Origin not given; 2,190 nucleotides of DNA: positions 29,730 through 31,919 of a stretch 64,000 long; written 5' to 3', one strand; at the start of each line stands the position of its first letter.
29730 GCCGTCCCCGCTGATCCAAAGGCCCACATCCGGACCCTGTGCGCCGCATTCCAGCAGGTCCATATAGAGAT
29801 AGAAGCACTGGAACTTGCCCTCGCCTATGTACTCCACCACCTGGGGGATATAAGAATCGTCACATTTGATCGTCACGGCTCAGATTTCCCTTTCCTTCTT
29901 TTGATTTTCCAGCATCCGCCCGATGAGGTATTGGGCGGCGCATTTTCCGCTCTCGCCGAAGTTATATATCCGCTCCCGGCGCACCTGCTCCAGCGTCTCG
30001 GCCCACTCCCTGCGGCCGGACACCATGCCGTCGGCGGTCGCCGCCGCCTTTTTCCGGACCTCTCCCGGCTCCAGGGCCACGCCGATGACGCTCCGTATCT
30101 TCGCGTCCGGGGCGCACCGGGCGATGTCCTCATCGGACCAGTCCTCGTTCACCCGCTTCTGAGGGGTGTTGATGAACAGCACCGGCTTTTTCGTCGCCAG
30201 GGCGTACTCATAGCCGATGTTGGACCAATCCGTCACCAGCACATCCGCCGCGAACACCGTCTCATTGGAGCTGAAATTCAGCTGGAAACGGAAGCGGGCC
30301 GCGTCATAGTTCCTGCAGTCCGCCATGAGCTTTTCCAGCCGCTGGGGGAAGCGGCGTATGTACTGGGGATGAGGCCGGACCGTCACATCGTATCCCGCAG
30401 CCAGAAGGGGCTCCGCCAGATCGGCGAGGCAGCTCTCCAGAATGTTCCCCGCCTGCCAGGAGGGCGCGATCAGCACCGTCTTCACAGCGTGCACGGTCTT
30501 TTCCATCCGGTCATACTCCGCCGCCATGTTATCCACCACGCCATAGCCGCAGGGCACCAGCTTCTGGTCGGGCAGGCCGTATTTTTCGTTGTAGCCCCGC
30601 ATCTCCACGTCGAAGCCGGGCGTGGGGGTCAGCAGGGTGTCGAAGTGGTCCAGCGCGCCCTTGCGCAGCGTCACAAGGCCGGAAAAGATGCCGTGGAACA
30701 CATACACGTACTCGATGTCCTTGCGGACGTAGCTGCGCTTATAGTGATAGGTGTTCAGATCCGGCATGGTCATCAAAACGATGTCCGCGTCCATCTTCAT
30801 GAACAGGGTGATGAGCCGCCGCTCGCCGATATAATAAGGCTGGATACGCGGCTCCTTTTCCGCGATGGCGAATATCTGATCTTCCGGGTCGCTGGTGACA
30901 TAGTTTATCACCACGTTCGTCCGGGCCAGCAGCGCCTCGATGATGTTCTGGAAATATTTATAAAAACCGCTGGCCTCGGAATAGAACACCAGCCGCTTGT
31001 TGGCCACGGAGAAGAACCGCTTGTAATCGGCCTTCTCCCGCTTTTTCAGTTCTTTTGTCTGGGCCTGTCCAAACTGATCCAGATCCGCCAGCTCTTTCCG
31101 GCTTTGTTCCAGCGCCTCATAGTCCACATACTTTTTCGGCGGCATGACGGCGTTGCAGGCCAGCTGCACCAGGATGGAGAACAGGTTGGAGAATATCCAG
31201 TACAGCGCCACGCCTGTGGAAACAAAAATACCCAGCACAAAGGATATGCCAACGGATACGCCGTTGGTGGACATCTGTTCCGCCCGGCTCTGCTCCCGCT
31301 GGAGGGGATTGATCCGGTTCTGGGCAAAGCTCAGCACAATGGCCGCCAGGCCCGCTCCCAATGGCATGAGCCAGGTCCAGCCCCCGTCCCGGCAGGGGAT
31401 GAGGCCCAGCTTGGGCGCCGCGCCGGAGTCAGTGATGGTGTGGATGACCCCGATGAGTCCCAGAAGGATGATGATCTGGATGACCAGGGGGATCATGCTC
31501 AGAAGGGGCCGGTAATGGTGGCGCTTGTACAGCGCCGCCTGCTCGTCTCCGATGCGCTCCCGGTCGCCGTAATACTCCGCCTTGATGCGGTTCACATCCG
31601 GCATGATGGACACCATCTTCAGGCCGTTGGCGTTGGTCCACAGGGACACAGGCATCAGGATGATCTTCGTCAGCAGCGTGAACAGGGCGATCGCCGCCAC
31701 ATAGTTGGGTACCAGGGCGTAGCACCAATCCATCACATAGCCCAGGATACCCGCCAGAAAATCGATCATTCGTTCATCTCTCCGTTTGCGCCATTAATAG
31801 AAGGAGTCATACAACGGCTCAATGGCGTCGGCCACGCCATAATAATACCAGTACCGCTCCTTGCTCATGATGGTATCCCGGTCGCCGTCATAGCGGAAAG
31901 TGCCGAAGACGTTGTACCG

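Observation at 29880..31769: YidC/Oxa1 insertase domain fused in frame to a TagF-type CDP-glycerol glycerophosphotransferase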

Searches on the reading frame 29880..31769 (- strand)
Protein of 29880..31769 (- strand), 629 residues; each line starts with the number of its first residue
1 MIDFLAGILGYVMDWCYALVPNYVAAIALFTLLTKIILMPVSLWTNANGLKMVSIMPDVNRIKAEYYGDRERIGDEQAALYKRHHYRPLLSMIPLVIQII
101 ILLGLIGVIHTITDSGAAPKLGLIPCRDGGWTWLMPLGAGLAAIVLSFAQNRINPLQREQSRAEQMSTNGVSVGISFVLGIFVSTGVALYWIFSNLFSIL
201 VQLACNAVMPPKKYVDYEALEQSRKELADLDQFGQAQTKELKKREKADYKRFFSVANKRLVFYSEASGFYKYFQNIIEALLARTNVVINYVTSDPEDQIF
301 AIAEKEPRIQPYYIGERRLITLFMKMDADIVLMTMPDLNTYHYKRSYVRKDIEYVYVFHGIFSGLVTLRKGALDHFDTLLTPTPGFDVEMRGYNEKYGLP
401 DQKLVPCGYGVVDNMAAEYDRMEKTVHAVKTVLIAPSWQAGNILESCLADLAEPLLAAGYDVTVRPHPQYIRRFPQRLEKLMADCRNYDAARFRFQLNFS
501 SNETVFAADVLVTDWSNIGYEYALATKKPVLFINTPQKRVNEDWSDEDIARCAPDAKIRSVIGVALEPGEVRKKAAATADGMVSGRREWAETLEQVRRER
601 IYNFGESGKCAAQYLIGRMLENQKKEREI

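Call 3: search_protein_families(library=pfam, proteins=[window:29880-31769:-], max_evalue=0.01)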
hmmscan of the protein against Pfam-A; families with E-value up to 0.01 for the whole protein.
window:29880-31769:- (629 aa): 2 families
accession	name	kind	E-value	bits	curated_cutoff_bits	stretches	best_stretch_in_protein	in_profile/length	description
PF02096.25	60KD_IMP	-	1.2e-29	103.8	35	1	23-206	1-162/163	60Kd inner membrane protein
PF04464.20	Glyphos_transf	-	5.3e-08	32.7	22.1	1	394-533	150-292/367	CDP-Glycerol:Poly(glycerophosphate) glycerophosphotransferase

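Call 4: search_protein_families(library=ncbifam, proteins=[window:29880-31769:-], max_evalue=0.01)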
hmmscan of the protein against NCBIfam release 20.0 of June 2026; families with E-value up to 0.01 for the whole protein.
window:29880-31769:- (629 aa): 20 families
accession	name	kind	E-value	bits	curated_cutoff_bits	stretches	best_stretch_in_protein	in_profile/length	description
TIGR03592.1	yidC_oxa1_cterm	subfamily_domain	1.2e-25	90.6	84.3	1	22-205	1-189/191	membrane protein insertase YidC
NF002357.0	PRK01318.2-4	equivalog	5.4e-19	68.3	479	1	2-219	314-526/532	membrane protein insertase YidC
NF002353.0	PRK01318.1-4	equivalog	1.3e-18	67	365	1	4-213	358-580/596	membrane protein insertase YidC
NF002352.0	PRK01318.1-3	equivalog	4.8e-18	65.6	447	1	3-206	352-549/562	membrane protein insertase YidC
NF002355.0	PRK01318.2-2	equivalog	1.8e-17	63.1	891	1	4-108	378-482/602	membrane protein insertase YidC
NF002350.0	PRK01315.1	equivalog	7.4e-16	58.2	282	1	24-115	43-134/329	membrane protein insertase YidC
NF002354.0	PRK01318.2-1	equivalog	3.4e-14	52.2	1094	1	2-216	332-541/548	membrane protein insertase YidC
NF002351.0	PRK01318.1-1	equivalog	1.2e-11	44.1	740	1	4-202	334-527/545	membrane protein insertase YidC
NF002803.0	PRK02944.1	equivalog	5e-11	42.5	377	1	19-201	55-236/255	YidC family membrane integrase SpoIIIJ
NF002168.0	PRK01001.1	equivalog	3.1e-10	39.1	670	1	8-211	561-780/795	membrane protein insertase YidC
NF002358.0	PRK01318.2-5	equivalog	6.7e-10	38.4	605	1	9-111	327-429/545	membrane protein insertase YidC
NF002899.0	PRK03449.1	equivalog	1.1e-09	37.9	276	1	30-113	39-122/359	membrane protein insertase YidC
NF002734.0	PRK02654.1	equivalog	1.3e-09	37.5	324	1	8-107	12-114/384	membrane protein insertase YidC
NF002356.0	PRK01318.2-3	equivalog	1.4e-08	33.7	460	1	12-106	362-458/627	membrane protein insertase YidC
NF002570.0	PRK02201.1-5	equivalog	4.5e-06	25.9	416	1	158-204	321-367/396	membrane protein insertase YidC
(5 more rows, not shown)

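Call 6: find_homologous_proteins(query=window:29880-31769:-, max_evalue=0.00001)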
Query window:29880-31769:- (629 aa): 6167 proteins with E <= 0.00001 among 8000 candidates; the best 120 are listed.
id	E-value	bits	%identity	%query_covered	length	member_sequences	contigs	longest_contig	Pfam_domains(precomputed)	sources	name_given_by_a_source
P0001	0.0e+0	1440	100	100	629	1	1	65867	PF02096.27,PF04464.21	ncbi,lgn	-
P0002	0.0e+0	1267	87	100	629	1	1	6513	PF02096.27,PF04464.21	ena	-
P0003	0.0e+0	1222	83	100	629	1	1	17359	PF02096.27,PF04464.21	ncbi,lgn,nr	ncbi:MAG: membrane protein insertase YidC [Oscillospiraceae bacterium]|nr:membrane protein insertase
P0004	0.0e+0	1221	83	100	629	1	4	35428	PF02096.27,PF04464.21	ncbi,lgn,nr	ncbi:MAG: membrane protein insertase YidC [Oscillospiraceae bacterium]|nr:membrane protein insertase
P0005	0.0e+0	1221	83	100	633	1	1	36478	PF02096.27,PF04464.21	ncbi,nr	ncbi:MAG: membrane protein insertase YidC [Oscillospiraceae bacterium]|nr:membrane protein insertase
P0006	0.0e+0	1220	83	100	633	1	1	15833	PF02096.27,PF04464.21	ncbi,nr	ncbi:MAG: membrane protein insertase YidC [Oscillospiraceae bacterium]|nr:membrane protein insertase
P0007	0.0e+0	1219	84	100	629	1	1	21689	PF02096.27,PF04464.21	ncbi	-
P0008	0.0e+0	1218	83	100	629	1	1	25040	PF02096.27,PF04464.21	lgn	-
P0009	0.0e+0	1214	83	100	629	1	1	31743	PF02096.27,PF04464.21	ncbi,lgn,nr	ncbi:MAG: membrane protein insertase YidC [Oscillospiraceae bacterium]|nr:membrane protein insertase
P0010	0.0e+0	1211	82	100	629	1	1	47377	PF02096.27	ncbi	-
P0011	0.0e+0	1210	83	100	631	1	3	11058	PF02096.27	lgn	-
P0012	0.0e+0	1207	82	100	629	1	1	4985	PF02096.27,PF04464.21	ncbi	-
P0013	0.0e+0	1205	82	100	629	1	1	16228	PF02096.27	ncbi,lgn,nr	ncbi:MAG: membrane protein insertase YidC [Oscillospiraceae bacterium]|nr:membrane protein insertase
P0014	0.0e+0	1188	80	100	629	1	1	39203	PF02096.27,PF04464.21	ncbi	-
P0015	0.0e+0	1185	81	100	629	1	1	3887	PF02096.27,PF04464.21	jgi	jgi:YidC/Oxa1 family membrane protein insertase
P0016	0.0e+0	1174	81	100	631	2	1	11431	PF02096.27,PF04464.21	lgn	-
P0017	0.0e+0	1172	80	100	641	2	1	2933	PF02096.27,PF04464.21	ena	-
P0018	0.0e+0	1170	80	100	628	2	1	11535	PF02096.27,PF04464.21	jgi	jgi:YidC/Oxa1 family membrane protein insertase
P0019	0.0e+0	1169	79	100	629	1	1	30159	PF02096.27,PF04464.21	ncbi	-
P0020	0.0e+0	1165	79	100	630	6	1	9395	PF02096.27,PF04464.21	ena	-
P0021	0.0e+0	1163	79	100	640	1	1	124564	PF02096.27,PF04464.21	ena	-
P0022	0.0e+0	1162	79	100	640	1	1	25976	PF02096.27,PF04464.21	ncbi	-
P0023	0.0e+0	1160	79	100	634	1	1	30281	PF02096.27,PF04464.21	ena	-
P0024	0.0e+0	1159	79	100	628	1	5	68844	PF02096.27,PF04464.21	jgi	jgi:YidC/Oxa1 family membrane protein insertase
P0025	0.0e+0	1155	79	99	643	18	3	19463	PF02096.27,PF04464.21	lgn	-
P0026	0.0e+0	1154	79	99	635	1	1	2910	PF02096.27,PF04464.21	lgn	-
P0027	0.0e+0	1153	79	100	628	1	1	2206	PF02096.27,PF04464.21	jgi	jgi:YidC/Oxa1 family membrane protein insertase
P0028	0.0e+0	1153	78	100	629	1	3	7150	PF02096.27,PF04464.21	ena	-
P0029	0.0e+0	1152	79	99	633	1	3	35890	PF02096.27,PF04464.21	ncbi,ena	-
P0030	0.0e+0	1151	79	99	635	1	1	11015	PF02096.27,PF04464.21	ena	-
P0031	0.0e+0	1149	78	99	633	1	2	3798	PF02096.27,PF04464.21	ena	-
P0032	0.0e+0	1149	78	99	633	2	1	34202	PF02096.27,PF04464.21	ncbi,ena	-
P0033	0.0e+0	1142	77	100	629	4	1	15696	PF02096.27,PF04464.21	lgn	-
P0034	0.0e+0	1137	77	100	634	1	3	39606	PF02096.27,PF04464.21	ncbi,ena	-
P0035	0.0e+0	1135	76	100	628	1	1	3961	PF02096.27,PF04464.21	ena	-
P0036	0.0e+0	1133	76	100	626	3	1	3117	PF02096.27,PF04464.21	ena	-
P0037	0.0e+0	1133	77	100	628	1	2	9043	PF02096.27,PF04464.21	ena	-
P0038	0.0e+0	1131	76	100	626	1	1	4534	PF02096.27,PF04464.21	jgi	-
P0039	0.0e+0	1127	76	100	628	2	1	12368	PF02096.27,PF04464.21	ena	-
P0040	0.0e+0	1122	76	100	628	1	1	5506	PF02096.27,PF04464.21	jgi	-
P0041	0.0e+0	1121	75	100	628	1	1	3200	PF02096.27,PF04464.21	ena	-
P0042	0.0e+0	1121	75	100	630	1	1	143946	PF02096.27,PF04464.21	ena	-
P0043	0.0e+0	1120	75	100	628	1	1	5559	PF02096.27,PF04464.21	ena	-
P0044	0.0e+0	1119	75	100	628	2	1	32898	PF02096.27,PF04464.21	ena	-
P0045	0.0e+0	1119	75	100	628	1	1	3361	PF02096.27,PF04464.21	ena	-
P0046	0.0e+0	1118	75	100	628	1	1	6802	PF02096.27,PF04464.21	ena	-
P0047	0.0e+0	1116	76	100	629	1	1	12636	PF02096.27,PF04464.21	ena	-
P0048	0.0e+0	1113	74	100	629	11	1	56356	PF02096.27,PF04464.21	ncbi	ncbi:MAG: YidC/Oxa1 family membrane protein insertase [Oscillospiraceae bacterium]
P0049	0.0e+0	1113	75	100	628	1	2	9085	PF02096.27,PF04464.21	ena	-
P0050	0.0e+0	1112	74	100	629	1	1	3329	PF02096.27,PF04464.21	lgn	-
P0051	0.0e+0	1112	74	100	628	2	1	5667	PF02096.27,PF04464.21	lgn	-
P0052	0.0e+0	1110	75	100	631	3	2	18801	PF02096.27,PF04464.21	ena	-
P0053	0.0e+0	1110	75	100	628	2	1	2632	PF02096.27,PF04464.21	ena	-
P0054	0.0e+0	1109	74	100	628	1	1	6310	PF02096.27,PF04464.21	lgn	-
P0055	0.0e+0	1109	74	100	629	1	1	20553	PF02096.27,PF04464.21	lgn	-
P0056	0.0e+0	1108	75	100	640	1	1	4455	PF02096.27,PF04464.21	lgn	-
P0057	0.0e+0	1107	75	100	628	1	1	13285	PF02096.27,PF04464.21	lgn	-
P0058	0.0e+0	1107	74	100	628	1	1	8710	PF02096.27,PF04464.21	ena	-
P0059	0.0e+0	1106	74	100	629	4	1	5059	PF02096.27,PF04464.21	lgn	-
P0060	0.0e+0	1105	74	99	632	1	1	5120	PF02096.27,PF04464.21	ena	-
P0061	0.0e+0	1105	74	100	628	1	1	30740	PF02096.27,PF04464.21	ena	-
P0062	0.0e+0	1104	74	100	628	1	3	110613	PF02096.27,PF04464.21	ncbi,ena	-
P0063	0.0e+0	1102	74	100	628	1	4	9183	PF02096.27,PF04464.21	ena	-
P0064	0.0e+0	1094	76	97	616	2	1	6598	PF02096.27,PF04464.21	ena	-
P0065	0.0e+0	1088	73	100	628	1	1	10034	PF02096.27,PF04464.21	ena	-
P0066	0.0e+0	1078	74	100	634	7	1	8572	PF02096.27,PF04464.21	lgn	-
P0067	0.0e+0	1077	73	100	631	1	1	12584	PF02096.27,PF04464.21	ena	-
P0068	0.0e+0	1075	73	100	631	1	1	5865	PF02096.27,PF04464.21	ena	-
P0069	0.0e+0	1073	73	100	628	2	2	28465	PF02096.27,PF04464.21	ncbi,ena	-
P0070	0.0e+0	1072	73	100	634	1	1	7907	PF02096.27,PF04464.21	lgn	-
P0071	0.0e+0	1069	73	100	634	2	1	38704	PF02096.27,PF04464.21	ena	-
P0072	0.0e+0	1064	74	100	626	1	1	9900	PF02096.27,PF04464.21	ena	-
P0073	0.0e+0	1051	73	100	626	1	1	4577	PF02096.27,PF04464.21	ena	-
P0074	0.0e+0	1047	71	100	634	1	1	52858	PF02096.27,PF04464.21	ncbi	-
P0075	0.0e+0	1046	71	100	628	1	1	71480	PF02096.27,PF04464.21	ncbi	-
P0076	0.0e+0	1041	71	100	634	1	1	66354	PF02096.27,PF04464.21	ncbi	-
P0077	0.0e+0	1030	70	100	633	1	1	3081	PF02096.27,PF04464.21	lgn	-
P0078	0.0e+0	1030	69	100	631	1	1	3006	PF02096.27,PF04464.21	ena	-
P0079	0.0e+0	1029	69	100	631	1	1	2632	PF02096.27,PF04464.21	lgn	-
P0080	0.0e+0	1029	69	99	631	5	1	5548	PF02096.27,PF04464.21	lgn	-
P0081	0.0e+0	1029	69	100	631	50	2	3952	PF02096.27,PF04464.21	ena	-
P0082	0.0e+0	1027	69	100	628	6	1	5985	PF02096.27,PF04464.21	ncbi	-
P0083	0.0e+0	1026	69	100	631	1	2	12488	PF02096.27,PF04464.21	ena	-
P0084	0.0e+0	1026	69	100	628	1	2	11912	PF02096.27,PF04464.21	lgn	-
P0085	0.0e+0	1026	69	100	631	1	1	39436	PF02096.27,PF04464.21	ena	-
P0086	0.0e+0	1025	69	100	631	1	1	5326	PF02096.27,PF04464.21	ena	-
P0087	0.0e+0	1023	69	100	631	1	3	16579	PF02096.27,PF04464.21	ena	-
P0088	0.0e+0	1021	68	100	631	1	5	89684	PF02096.27,PF04464.21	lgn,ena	-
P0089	0.0e+0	1021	69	100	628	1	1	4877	PF02096.27,PF04464.21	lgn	-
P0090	0.0e+0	1021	69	100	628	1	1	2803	PF02096.27,PF04464.21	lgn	-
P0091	0.0e+0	1021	68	100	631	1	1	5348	PF02096.27,PF04464.21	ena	-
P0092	0.0e+0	1020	69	100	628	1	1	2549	PF02096.27,PF04464.21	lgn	-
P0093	0.0e+0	1015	67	100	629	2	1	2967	PF02096.27,PF04464.21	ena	-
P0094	2.6e-296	1002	69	99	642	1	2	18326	PF02096.27,PF04464.21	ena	-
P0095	2.4e-294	996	66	100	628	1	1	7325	PF02096.27,PF04464.21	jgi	-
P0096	5.1e-274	929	64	100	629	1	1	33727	PF02096.27,PF04464.21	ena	-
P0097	6.5e-274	928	64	100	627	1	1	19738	PF02096.27,PF04464.21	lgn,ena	-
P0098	2.2e-272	923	84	76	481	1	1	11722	PF04464.21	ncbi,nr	ncbi:MAG: CDP-glycerol glycerophosphotransferase family protein, partial [Oscillospiraceae bacterium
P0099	2.8e-271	920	62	99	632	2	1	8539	PF02096.27,PF04464.21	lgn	-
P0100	1.6e-269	914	62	100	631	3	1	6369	PF02096.27,PF04464.21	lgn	-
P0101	8.7e-269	911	63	98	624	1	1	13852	PF02096.27,PF04464.21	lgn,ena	-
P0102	3.3e-267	906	63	99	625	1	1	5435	PF02096.27,PF04464.21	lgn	-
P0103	1.5e-263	894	61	99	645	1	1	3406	PF02096.27,PF04464.21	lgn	-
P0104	1.2e-262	891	60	100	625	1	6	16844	PF02096.27,PF04464.21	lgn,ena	-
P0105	4.5e-260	883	74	81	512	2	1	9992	PF04464.21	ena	-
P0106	1.3e-259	881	59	99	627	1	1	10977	PF02096.27,PF04464.21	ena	-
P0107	1.2e-251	855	59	98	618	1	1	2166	PF02096.27,PF04464.21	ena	-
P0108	6.0e-246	836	56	99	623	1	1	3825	PF02096.27,PF04464.21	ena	-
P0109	1.9e-243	828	58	98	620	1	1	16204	PF02096.27,PF04464.21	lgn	-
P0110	4.1e-242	823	57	99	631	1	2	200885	PF02096.27,PF04464.21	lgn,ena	-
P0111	6.5e-236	803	75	72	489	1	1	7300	PF04464.21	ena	-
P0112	3.2e-235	800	56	99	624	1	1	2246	PF02096.27,PF04464.21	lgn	-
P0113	5.7e-232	790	57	99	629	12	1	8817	PF02096.27,PF04464.21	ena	-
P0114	8.8e-232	789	57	99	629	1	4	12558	PF02096.27,PF04464.21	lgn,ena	-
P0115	1.6e-231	788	55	98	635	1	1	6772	PF02096.27,PF04464.21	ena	-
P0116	3.4e-231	787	56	98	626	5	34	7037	PF02096.27,PF04464.21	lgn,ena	-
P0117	1.1e-230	786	73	72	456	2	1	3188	PF04464.21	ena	-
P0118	3.9e-229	780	55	99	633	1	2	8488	PF02096.27,PF04464.21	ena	-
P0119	2.5e-228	778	56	98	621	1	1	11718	PF02096.27,PF04464.21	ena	-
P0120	4.3e-228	777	56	99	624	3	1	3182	PF02096.27,PF04464.21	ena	-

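Call 9: find_related_loci(query=window:29880-31769:-, collection=genome_contigs, flank=10000)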
Query window:29880-31769:- (629 aa) in genome_contigs; peptide patterns used: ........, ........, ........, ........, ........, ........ (x = any residue, [..] = any of these).
131 stretches matched a pattern; 73 encode a relative of the query (tblastn E <= 1e-3); 72 distinct loci.
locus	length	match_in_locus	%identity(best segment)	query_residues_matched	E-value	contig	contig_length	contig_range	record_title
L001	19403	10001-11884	84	1-628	0e+0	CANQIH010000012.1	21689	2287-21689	MAG: uncultured Oscillospiraceae bacterium isolate Lapin-028__bin60 genome assembly, contig: Lapin-028__NODE_2630_length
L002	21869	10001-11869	83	1-623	0e+0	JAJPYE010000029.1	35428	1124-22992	MAG: Oscillospiraceae bacterium isolate AH.5_2 NODE_101_length_35428_cov_14.664631, whole genome shotgun sequence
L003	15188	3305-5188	83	1-628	0e+0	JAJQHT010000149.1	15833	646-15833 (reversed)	MAG: Oscillospiraceae bacterium isolate U.6_13 NODE_562_length_15833_cov_5.818481, whole genome shotgun sequence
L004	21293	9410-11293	83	1-628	0e+0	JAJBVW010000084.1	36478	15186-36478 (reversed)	MAG: Oscillospiraceae bacterium isolate U_127220 U_127220=NODE_137_length_36478_cov_5.977240, whole genome shotgun seque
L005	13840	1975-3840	83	1-622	0e+0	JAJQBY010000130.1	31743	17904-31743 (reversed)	MAG: Oscillospiraceae bacterium isolate C.5_7 NODE_178_length_31743_cov_10.143745, whole genome shotgun sequence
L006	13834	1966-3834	83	1-623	0e+0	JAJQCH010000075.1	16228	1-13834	MAG: Oscillospiraceae bacterium isolate C.6_7 NODE_502_length_16228_cov_15.597292, whole genome shotgun sequence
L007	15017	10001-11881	80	1-627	0e+0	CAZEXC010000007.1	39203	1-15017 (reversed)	MAG TPA_asm: uncultured Oscillospiraceae bacterium isolate SRP222994_co1_177 genome assembly, contig: NODE_1796_length_3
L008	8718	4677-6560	79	1-628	0e+0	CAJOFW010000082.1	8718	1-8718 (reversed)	uncultured Oscillospiraceae bacterium isolate Red_deer_3_mag_173 genome assembly, contig: scaffold_20406, whole genome s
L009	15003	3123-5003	80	1-627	0e+0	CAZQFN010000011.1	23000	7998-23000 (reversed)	MAG TPA_asm: uncultured Oscillospiraceae bacterium isolate SRP315200_co2_410 genome assembly, contig: NODE_1826_length_2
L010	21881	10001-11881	77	1-627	0e+0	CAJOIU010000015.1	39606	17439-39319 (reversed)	uncultured Oscillospiraceae bacterium isolate Red_deer_4_mag_84 genome assembly, contig: scaffold_1668, whole genome sho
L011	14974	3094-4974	74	1-627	0e+0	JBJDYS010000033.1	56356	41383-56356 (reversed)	MAG: Oscillospiraceae bacterium isolate PUUB43_bin.037 NODE_258_length_56356_cov_59.923572, whole genome shotgun sequenc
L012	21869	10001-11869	74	1-623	0e+0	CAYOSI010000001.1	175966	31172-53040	MAG TPA_asm: uncultured Oscillospiraceae bacterium isolate SRP222994_co1_238 genome assembly, contig: NODE_29_length_175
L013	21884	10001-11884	74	1-628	0e+0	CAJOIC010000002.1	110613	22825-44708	uncultured Oscillospiraceae bacterium isolate Red_deer_4_mag_178 genome assembly, contig: scaffold_568, whole genome sho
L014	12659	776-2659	69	1-627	0e+0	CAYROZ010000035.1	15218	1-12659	MAG TPA_asm: uncultured Oscillospiraceae bacterium isolate binchicken_co370_307 genome assembly, contig: NODE_3834_lengt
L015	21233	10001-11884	71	1-628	0e+0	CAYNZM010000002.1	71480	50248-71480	MAG TPA_asm: uncultured Oscillospiraceae bacterium isolate SRP315200_co1_272 genome assembly, contig: NODE_258_length_71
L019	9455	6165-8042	52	1-628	0e+0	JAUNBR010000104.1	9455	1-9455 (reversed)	MAG: Planctomycetia bacterium isolate S1R_St_60 NODE_2795_length_9455_cov_40.747872, whole genome shotgun sequence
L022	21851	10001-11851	50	2-624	0e+0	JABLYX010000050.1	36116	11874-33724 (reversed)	MAG: Lentisphaeria bacterium isolate SQ_MAG_22 NODE_1452_length_36116_cov_16.362469, whole genome shotgun sequence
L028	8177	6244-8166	46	1-628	0e+0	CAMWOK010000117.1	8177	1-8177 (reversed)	MAG TPA_asm: uncultured Lachnospiraceae bacterium isolate SRR14411345_bin.8_metawrap_v1.3_MAG genome assembly, contig: N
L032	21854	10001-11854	47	7-626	0e+0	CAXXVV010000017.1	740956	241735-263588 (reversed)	MAG: Victivallales bacterium isolate 5119678d-892b-4fdb-bca9-331175d8da34 genome assembly, contig: contig_17, whole geno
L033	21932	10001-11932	46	1-628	0e+0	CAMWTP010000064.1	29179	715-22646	MAG TPA_asm: uncultured Lachnospiraceae bacterium isolate SRR14411321_bin.4_metawrap_v1.3_MAG genome assembly, contig: N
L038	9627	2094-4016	45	1-628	0e+0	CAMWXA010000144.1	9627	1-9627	MAG TPA_asm: uncultured Lachnospiraceae bacterium isolate SRR14411259_bin.3_metawrap_v1.3_MAG genome assembly, contig: N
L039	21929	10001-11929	45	1-626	0e+0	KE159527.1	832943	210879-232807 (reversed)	Lachnospiraceae bacterium A4 genomic scaffold acPFC-supercont1.1, whole genome shotgun sequence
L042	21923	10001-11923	46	1-628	0e+0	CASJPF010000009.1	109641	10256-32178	MAG: Lachnospiraceae bacterium isolate G1-1A_111220.8_1677753948 genome assembly, contig: NODE_141_length_109641_cov_12.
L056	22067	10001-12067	46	2-628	3e-157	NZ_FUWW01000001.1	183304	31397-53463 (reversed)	Eubacterium coprostanoligenes strain ATCC 51222, whole genome shotgun sequence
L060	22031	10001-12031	43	9-619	1e-134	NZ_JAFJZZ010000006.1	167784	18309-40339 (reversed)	Clostridium aminobutyricum strain DSM 2634 6, whole genome shotgun sequence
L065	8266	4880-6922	43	3-619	2e-124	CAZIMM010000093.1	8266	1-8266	MAG TPA_asm: uncultured Eubacteriales bacterium isolate SRP294416_co3_928 genome assembly, contig: NODE_19263_length_826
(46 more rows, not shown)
